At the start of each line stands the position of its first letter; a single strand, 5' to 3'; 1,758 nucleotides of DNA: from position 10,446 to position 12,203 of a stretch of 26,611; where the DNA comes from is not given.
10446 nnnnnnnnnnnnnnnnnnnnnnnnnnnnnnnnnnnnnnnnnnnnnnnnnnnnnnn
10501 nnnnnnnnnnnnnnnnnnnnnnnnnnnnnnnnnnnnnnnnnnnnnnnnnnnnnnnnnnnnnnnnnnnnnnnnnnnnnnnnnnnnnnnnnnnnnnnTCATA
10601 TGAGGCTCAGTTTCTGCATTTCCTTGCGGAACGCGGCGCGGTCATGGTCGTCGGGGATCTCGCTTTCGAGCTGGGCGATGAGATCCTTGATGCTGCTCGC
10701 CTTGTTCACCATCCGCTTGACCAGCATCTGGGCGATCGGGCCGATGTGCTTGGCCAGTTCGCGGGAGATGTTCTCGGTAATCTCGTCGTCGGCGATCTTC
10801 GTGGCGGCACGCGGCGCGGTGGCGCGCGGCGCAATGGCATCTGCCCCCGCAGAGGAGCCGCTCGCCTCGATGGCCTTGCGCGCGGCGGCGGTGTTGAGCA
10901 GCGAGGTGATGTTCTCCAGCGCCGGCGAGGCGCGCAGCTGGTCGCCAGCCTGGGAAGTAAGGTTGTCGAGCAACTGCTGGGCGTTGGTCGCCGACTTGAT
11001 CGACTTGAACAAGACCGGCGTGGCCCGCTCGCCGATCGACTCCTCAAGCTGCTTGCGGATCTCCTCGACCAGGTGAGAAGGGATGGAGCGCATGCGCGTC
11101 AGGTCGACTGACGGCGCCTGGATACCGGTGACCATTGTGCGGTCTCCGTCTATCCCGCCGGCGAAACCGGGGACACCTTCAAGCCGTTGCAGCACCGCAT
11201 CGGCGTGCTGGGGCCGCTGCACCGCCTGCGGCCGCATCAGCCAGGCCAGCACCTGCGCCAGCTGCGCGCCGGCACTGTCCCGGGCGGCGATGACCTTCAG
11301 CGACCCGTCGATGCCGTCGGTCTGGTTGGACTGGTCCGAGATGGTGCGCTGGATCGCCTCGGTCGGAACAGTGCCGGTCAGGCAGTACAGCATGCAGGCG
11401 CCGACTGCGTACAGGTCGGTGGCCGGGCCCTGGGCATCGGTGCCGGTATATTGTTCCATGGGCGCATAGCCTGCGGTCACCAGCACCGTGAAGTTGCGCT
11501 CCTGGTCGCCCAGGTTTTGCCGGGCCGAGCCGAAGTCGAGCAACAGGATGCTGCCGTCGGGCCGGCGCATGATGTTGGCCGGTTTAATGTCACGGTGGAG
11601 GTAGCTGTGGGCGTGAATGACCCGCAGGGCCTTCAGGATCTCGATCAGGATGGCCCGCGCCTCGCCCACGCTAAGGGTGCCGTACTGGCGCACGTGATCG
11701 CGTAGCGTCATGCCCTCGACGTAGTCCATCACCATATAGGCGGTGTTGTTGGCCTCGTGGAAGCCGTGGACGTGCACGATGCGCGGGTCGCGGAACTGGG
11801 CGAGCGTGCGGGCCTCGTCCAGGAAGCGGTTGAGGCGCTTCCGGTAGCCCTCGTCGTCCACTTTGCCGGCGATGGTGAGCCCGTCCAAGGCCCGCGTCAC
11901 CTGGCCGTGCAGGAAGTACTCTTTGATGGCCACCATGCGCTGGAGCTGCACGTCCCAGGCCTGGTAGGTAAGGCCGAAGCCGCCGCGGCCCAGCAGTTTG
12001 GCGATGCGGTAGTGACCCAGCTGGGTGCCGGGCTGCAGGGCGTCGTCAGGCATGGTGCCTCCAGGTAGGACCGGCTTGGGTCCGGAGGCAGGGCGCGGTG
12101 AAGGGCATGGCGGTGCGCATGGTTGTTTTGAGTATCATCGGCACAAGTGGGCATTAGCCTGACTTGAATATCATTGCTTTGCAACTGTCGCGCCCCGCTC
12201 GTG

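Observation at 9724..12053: Output-less heme-c/HAMP membrane protein translationally coupled (ATGA) to a soluble STPK with a repeated C-terminal helical module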

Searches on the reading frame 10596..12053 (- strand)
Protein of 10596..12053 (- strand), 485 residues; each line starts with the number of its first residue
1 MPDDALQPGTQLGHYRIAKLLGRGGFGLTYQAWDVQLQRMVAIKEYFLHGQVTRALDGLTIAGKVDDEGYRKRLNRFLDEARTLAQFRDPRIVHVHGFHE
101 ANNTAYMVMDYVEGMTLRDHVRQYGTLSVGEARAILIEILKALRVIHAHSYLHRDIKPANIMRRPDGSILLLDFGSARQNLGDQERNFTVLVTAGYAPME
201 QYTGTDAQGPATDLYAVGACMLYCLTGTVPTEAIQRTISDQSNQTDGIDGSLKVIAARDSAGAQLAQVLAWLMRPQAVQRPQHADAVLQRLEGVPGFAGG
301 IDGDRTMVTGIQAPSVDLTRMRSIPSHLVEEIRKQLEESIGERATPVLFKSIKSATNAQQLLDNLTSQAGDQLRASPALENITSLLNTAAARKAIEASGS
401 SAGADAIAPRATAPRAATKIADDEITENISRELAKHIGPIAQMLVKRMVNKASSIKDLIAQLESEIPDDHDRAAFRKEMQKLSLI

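Call 3: search_protein_families(library=pfam, proteins=[window:10596-12053:-], max_evalue=0.01)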
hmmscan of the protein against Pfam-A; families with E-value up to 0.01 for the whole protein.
window:10596-12053:- (485 aa): 7 families
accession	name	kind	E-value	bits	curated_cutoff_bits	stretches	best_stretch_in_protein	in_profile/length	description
PF00069.31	Pkinase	-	3.3e-37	128.7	31.7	1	15-285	1-256/263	Protein kinase domain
PF07714.23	PK_Tyr_Ser-Thr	-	9.2e-17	61.6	23.1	1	53-236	23-210/258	Protein tyrosine and serine/threonine kinase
PF03109.22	ABC1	-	6.5e-08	32.4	22.9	1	82-191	125-228/244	ABC1 atypical kinase-like domain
PF01636.29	APH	-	1.3e-06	28.8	23.2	1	69-150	31-111/239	Phosphotransferase enzyme family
PF06293.20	Kdo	-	0.001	19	21.3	1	102-187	89-182/207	Lipopolysaccharide kinase (Kdo/WaaP) family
PF04286.17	DUF445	-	0.0022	18.4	33.8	1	268-463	72-233/368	Protein of unknown function (DUF445)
PF19974.5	TCAD9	-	0.0086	15.7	40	0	107-180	263-327/429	Ternary complex associated domain 9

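Call 5: search_protein_families(library=ncbifam, proteins=[window:10596-12053:-], max_evalue=0.01)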
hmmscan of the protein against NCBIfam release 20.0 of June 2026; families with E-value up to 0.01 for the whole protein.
window:10596-12053:- (485 aa): 19 families
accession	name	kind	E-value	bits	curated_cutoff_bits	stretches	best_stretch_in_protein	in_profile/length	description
NF033483.0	PknB_PASTA_kin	equivalog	7.6e-45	154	450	1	13-233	7-210/563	Stk1 family PASTA domain-containing Ser/Thr kinase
NF047741.1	antiphage_MADS6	equivalog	5e-36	124.4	460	2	88-293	254-459/612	methylation-associated defense system protein kinase MAD6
NF052427.1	StpK7MSMEG_1200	equivalog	7.2e-31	107.3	900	1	10-233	4-211/601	serine/threonine protein kinase StpK7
NF038150.1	lanthi_synth_IV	equivalog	1.7e-30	106.1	650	1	12-337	188-489/851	class IV lanthionine synthetase LanL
TIGR03903.1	TOMM_kin_cyc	equivalog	2.2e-22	78.8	705.75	1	71-293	19-246/1267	TOMM system kinase/cyclase fusion protein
NF038151.1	lanthi_synth_III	equivalog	6.4e-19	67.8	575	1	15-243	222-441/833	class III lanthionine synthetase LanKC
NF009651.0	PRK13184.1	equivalog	2.8e-18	65.3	839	1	13-191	2-174/932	serine/threonine-protein kinase PknD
NF033442.0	BREX_PglW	equivalog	7.9e-17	60.3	990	1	73-178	551-661/1391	BREX system serine/threonine kinase PglW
NF053615.1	SerThrKinAfsKStmc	equivalog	1.2e-11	44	1300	1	12-233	12-215/809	protein serine/threonine kinase AfsK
NF058632.1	SerThrKinPrkT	equivalog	6.9e-11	41.7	280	1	90-226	78-209/322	serine/threonine protein kinase PrkT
NF043056.1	T4SS_LegK1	equivalog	3.3e-10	39.2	550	1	18-223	76-282/516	Dot/Icm T4SS effector kinase LegK1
TIGR03724.2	arch_bud32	equivalog_domain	3.2e-07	30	125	1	73-185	36-139/193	KEOPS complex kinase/ATPase Bud32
NF011464.0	PRK14879.1-7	equivalog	5.2e-07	29.6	246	1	72-178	48-150/221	Kae1-associated kinase Bud32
NF007174.0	PRK09605.1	equivalog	2e-06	26.6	447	1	73-182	379-478/535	bifunctional N(6)-L-threonylcarbamoyladenine synthase/serine/threonine protein kinase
NF011463.0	PRK14879.1-4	equivalog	2.2e-06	27.3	188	1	73-179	61-162/237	Kae1-associated kinase Bud32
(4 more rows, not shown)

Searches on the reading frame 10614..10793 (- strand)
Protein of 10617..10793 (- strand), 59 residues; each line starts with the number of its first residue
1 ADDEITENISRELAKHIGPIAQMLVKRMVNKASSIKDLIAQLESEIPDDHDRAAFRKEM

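Call 35: find_homologous_proteins(query=A2, max_evalue=0.001)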
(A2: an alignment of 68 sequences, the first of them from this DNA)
Query A2 (68 sequences) (59 aa, profile of the alignment): 23 proteins with E <= 0.001 among 339 candidates.
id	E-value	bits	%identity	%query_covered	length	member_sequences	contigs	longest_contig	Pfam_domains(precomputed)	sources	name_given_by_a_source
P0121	7.1e-16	76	42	73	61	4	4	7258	PF26309.1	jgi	jgi:serine/threonine-protein kinase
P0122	2.7e-15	74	40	81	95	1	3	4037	PF26309.1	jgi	jgi:hypothetical protein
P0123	3.1e-15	74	28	90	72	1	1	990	PF26309.1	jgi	jgi:serine/threonine-protein kinase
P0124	6.7e-15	73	41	83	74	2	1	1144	PF26309.1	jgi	jgi:hypothetical protein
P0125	1.0e-14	72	28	92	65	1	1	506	PF26309.1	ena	-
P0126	1.1e-14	72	44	73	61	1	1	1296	PF26309.1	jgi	jgi:serine/threonine-protein kinase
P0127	7.2e-14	69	39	83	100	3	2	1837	PF26309.1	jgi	jgi:eukaryotic-like serine/threonine-protein kinase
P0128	4.4e-13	67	28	98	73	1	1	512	PF26309.1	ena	-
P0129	4.5e-13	67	40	88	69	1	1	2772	PF26309.1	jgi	-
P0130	5.7e-13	67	41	37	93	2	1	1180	PF26309.1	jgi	jgi:serine/threonine-protein kinase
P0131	1.3e-12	65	26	92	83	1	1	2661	PF26309.1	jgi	jgi:serine/threonine-protein kinase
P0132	1.8e-12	65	-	-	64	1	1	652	PF26309.1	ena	-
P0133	7.5e-12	63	26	97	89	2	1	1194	PF26309.1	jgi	-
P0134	1.0e-11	63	36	80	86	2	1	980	PF26309.1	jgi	jgi:serine/threonine-protein kinase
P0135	1.5e-11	62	28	85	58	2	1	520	PF26309.1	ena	-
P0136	1.6e-11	62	39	83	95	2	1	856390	PF26309.1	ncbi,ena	-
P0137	3.8e-10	58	28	97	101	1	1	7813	PF26309.1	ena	-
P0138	4.5e-8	51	-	-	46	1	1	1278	PF26309.1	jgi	jgi:hypothetical protein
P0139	1.3e-7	49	-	-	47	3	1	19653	PF26309.1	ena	-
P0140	1.7e-7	49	27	95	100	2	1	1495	PF26309.1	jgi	-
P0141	3.3e-7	48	28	83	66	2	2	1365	PF26309.1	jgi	-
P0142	2.9e-6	45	28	80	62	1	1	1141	PF26309.1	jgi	jgi:serine/threonine-protein kinase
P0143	1.1e-5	43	30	90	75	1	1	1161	PF26309.1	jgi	-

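Call 46: search_protein_representatives(alignment_id=A3)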
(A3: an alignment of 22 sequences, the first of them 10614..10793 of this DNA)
Query: 22 sequences, 67 profile positions. Proteins with E-value up to 0.001 (for the whole library): 3554; up to 1e-10: 1978; up to 1e-30: 68. The best 150 are listed.
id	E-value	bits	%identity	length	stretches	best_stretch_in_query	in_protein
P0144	1.0e-47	176.1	-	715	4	6-60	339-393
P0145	1.7e-42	159.4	-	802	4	5-60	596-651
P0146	1.0e-39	150.5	-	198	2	3-63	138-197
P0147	1.4e-39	150.0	-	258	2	2-64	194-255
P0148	4.5e-36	138.8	-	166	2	3-63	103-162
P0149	5.2e-36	138.6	-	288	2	4-64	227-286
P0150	1.4e-35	137.2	-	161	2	2-65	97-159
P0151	1.8e-35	136.9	-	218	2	2-64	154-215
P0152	3.4e-35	136.0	-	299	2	4-62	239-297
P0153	4.0e-35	135.8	-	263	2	3-63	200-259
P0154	4.6e-35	135.6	-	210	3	3-62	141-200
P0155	1.5e-34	134.0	-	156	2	5-62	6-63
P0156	1.9e-34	133.6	-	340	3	5-60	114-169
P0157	2.1e-34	133.5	-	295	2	3-64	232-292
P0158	2.5e-34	133.2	-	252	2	2-64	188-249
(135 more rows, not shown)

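Call 49: search_protein_families(library=pfam, alignment_id=A4, max_evalue=0.001)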
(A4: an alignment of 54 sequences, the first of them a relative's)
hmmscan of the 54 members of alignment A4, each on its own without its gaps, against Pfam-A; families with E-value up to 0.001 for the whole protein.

A. member 1, P0144 (715 aa): 3 families
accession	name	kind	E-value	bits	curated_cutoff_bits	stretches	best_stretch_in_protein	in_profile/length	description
PF00069.31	Pkinase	-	4e-52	177.7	31.7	1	12-225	3-210/263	Protein kinase domain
PF07714.23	PK_Tyr_Ser-Thr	-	2.1e-27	96.5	23.1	1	13-232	4-225/258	Protein tyrosine and serine/threonine kinase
PF03109.22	ABC1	-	0.00028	20.5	22.9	1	88-160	144-215/244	ABC1 atypical kinase-like domain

B. families by the number of members that match (of 54 scanned): 20 families
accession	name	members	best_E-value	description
PF00069.31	Pkinase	30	8.6e-58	Protein kinase domain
PF07714.23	PK_Tyr_Ser-Thr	30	1.1e-40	Protein tyrosine and serine/threonine kinase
PF03109.22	ABC1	23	1.1e-08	ABC1 atypical kinase-like domain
PF01636.29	APH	17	2.3e-07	Phosphotransferase enzyme family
PF00211.25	Guanylate_cyc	11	2e-07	Adenylate and Guanylate cyclase catalytic domain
PF07719.23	TPR_2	3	4.6e-08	Tetratricopeptide repeat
PF13428.12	TPR_14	3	3.5e-05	Tetratricopeptide repeat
PF14559.12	TPR_19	2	1.6e-07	Tetratricopeptide repeat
PF13414.12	TPR_11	2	8.2e-06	TPR repeat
PF17667.7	Pkinase_fungal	2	0.00011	Fungal protein kinase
PF14531.12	Kinase-like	2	0.00026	Kinase-like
PF13676.11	TIR_2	1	7.3e-23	TIR domain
PF12770.12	CHAT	1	6.7e-10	CHAT domain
PF01582.25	TIR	1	2e-09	TIR domain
PF14853.12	Fis1_TPR_C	1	1.6e-07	Fis1 C-terminal tetratricopeptide repeat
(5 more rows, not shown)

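Call 54: find_encoding_contigs(protein=P0136, flank=6000, max_places=2)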
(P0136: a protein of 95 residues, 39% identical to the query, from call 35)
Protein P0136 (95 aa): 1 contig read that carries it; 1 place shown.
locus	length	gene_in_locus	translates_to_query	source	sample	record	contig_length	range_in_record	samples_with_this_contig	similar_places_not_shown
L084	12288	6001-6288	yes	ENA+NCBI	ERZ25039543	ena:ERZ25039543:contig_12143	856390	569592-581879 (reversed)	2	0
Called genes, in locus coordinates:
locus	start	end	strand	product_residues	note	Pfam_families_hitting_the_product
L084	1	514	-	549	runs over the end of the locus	-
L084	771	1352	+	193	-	-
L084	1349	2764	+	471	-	PF05090:HTTM, PF04134:DCC1-like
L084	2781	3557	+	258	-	-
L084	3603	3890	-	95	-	PF06411:HdeA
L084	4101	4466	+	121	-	-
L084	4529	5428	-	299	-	PF11845:Tll0287-like, PF00672:HAMP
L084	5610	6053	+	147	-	PF01582:TIR (weak), PF13676:TIR_2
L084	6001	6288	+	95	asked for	PF26309:DUF8082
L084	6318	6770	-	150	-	PF08818:DUF1801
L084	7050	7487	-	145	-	PF10604:Polyketide_cyc2, PF08327:AHSA1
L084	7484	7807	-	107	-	PF12802:MarR_2, PF01022:HTH_5, PF12840:HTH_20, PF13412:HTH_24 (weak)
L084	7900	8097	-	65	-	-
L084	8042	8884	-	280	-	PF03401:TctC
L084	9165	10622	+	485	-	PF00270:DEAD, PF04851:ResIII, PF00271:Helicase_C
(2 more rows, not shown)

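Call 55: find_encoding_contigs(protein=P0139, flank=6000, max_places=2)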
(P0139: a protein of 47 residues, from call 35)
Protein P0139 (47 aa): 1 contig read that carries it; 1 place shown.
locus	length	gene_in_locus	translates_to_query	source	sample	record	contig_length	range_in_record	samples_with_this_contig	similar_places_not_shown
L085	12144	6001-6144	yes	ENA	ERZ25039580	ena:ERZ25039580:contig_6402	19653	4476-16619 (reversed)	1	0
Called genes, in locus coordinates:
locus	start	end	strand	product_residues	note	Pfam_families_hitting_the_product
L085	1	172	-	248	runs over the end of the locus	-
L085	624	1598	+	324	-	-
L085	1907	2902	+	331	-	-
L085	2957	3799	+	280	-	-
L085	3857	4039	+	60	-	-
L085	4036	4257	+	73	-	PF11845:Tll0287-like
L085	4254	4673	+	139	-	PF11845:Tll0287-like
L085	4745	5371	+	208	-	-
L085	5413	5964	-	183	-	-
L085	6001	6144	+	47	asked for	PF26309:DUF8082 (weak)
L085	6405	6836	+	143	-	PF03401:TctC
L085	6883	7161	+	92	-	PF03401:TctC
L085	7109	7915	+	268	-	PF13531:SBP_bac_11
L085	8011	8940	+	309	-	PF00561:Abhydrolase_1 (weak), PF12146:Hydrolase_4, PF12697:Abhydrolase_6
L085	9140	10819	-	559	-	PF00106:adh_short, PF01370:Epimerase (weak), PF13561:adh_short_C2, PF02547:Queuosine_synth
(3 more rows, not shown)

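Call 68: search_solved_structures(query=A2, max_evalue=10, show_alignments=5)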
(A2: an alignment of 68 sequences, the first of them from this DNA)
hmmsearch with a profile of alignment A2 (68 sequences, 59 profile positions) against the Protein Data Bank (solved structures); distinct sequences matched with E-value up to 10: 16.
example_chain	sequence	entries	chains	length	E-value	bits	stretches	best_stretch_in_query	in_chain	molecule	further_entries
6ehq_L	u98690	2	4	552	0.12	15.8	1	17-43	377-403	Hydrogenase-2 large chain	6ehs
6g7m_L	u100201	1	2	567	0.12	15.8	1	17-43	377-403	Hydrogenase-2 large chain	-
6en9_L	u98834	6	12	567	0.12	15.7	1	17-43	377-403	Hydrogenase-2 large chain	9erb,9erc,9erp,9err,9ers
6syo_LLL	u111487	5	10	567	0.12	15.7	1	17-43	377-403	Hydrogenase-2 large chain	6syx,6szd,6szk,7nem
6gam_L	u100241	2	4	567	0.12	15.7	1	17-43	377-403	Hydrogenase-2 large chain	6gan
5a1q_A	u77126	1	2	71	0.15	15.5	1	7-30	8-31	AF1502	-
5xvc_L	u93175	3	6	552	0.4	14.1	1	17-43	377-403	[NiFe]-hydrogenase 2 large subunit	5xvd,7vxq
5xvb_L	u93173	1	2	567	0.42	14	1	17-43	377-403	[NiFe]-hydrogenase 2 large subunit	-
9deh_A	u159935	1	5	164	0.44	14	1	37-58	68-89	Win31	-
4w1w_A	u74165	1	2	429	0.59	13.6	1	2-26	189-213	Adenosylmethionine-8-amino-7-oxononanoate aminotransferase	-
4w1v_A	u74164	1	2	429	0.59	13.6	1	2-26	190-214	Adenosylmethionine-8-amino-7-oxononanoate aminotransferase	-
3bv0_A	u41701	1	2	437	0.6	13.5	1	2-26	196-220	Adenosylmethionine-8-amino-7-oxononanoate aminotransferase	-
3tft_A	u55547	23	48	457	0.64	13.5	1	2-26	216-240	Adenosylmethionine-8-amino-7-oxononanoate aminotransferase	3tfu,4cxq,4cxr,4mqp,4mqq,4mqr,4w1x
3lv2_A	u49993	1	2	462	0.65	13.4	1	2-26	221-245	Adenosylmethionine-8-amino-7-oxononanoate aminotransferase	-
3u2m_A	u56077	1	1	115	1.4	12.3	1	32-56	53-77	FAD-linked sulfhydryl oxidase ALR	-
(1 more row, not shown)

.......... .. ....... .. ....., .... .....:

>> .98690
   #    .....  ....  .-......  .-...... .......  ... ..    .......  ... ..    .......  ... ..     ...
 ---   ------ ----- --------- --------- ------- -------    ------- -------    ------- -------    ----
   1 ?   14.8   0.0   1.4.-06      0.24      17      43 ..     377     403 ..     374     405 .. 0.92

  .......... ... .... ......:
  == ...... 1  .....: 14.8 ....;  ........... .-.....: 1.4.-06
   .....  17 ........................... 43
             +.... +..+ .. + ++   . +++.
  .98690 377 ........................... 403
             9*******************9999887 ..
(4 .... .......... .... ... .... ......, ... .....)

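Call 82: search_solved_structures(query=A3, max_evalue=10, show_alignments=5)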
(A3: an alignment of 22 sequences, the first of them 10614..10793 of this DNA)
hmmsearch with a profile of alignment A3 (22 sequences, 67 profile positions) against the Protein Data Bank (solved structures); distinct sequences matched with E-value up to 10: 10.
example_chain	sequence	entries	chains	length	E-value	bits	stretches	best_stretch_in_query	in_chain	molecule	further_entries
8eoz_B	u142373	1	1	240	0.0011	22.1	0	27-52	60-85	C3HR3_4r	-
1zxh_A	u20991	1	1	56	0.1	15.9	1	37-63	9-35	Immunoglobulin G binding protein G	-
5a1q_A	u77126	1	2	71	0.14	15.5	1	15-35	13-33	AF1502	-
6g7m_L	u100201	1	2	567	0.4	14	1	17-46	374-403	Hydrogenase-2 large chain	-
6ehq_L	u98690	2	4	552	0.4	14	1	17-46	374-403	Hydrogenase-2 large chain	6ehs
6en9_L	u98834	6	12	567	0.41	13.9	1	17-46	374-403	Hydrogenase-2 large chain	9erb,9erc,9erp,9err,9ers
6syo_LLL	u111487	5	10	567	0.41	13.9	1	17-46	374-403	Hydrogenase-2 large chain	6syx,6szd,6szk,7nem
6gam_L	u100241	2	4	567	0.41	13.9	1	17-46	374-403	Hydrogenase-2 large chain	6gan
9def_A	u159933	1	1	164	0.52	13.6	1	34-65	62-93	Win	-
1v38_A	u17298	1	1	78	1.6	12.1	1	45-65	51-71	SAM-domain protein SAMSN-1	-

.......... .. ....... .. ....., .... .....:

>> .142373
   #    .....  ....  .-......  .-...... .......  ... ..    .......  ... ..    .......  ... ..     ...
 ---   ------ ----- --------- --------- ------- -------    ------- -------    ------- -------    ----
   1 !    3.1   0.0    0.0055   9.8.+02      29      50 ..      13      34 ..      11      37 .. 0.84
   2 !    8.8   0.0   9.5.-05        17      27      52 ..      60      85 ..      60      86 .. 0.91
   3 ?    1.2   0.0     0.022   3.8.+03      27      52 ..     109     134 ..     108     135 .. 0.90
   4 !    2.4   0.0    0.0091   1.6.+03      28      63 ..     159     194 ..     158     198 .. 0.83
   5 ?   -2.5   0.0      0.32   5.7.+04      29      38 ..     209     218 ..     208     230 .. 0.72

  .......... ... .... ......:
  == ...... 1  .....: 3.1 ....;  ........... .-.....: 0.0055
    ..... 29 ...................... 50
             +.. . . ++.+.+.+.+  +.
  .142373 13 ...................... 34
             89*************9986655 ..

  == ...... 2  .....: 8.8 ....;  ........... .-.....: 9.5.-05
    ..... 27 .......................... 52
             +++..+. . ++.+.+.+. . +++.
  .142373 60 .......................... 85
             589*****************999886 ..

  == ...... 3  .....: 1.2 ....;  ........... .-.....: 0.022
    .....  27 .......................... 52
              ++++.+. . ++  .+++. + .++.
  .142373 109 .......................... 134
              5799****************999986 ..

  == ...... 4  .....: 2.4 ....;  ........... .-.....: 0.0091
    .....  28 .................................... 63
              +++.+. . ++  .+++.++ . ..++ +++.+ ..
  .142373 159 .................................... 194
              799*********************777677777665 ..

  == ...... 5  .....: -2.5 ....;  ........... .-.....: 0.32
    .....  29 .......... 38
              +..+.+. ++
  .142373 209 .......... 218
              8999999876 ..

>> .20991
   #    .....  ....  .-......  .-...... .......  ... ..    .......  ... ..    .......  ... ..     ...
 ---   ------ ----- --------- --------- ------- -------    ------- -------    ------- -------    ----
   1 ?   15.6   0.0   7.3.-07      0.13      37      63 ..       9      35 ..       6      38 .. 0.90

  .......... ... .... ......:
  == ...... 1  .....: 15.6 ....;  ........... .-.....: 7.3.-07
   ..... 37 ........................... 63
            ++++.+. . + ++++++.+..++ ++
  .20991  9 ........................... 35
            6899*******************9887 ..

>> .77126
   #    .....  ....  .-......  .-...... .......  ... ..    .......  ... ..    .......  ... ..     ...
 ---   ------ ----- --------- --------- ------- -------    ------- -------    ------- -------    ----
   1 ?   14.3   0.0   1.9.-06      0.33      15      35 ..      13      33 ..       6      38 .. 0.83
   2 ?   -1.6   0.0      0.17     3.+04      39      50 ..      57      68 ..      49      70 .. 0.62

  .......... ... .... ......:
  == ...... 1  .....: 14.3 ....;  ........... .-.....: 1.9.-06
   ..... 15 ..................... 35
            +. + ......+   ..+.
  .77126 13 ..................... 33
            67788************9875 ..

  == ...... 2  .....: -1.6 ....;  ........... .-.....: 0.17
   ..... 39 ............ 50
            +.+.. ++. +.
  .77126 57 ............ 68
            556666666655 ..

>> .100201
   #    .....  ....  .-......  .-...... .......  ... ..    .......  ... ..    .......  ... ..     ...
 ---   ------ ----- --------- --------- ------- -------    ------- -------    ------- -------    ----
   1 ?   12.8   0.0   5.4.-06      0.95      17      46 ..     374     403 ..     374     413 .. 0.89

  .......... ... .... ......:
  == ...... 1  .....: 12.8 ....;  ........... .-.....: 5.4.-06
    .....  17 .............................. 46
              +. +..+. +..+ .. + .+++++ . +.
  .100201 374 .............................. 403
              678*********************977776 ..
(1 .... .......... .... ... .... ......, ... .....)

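Call 88: search_protein_families(library=pfam, proteins=[window:10617-10793:-], max_evalue=10)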
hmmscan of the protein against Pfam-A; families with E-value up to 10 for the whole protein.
seq(59 aa): 1 family
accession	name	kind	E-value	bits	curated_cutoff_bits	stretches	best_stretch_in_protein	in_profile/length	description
PF04719.20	TAFII28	-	0.11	12.9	27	1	6-57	36-86/86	hTAFII28-like protein conserved region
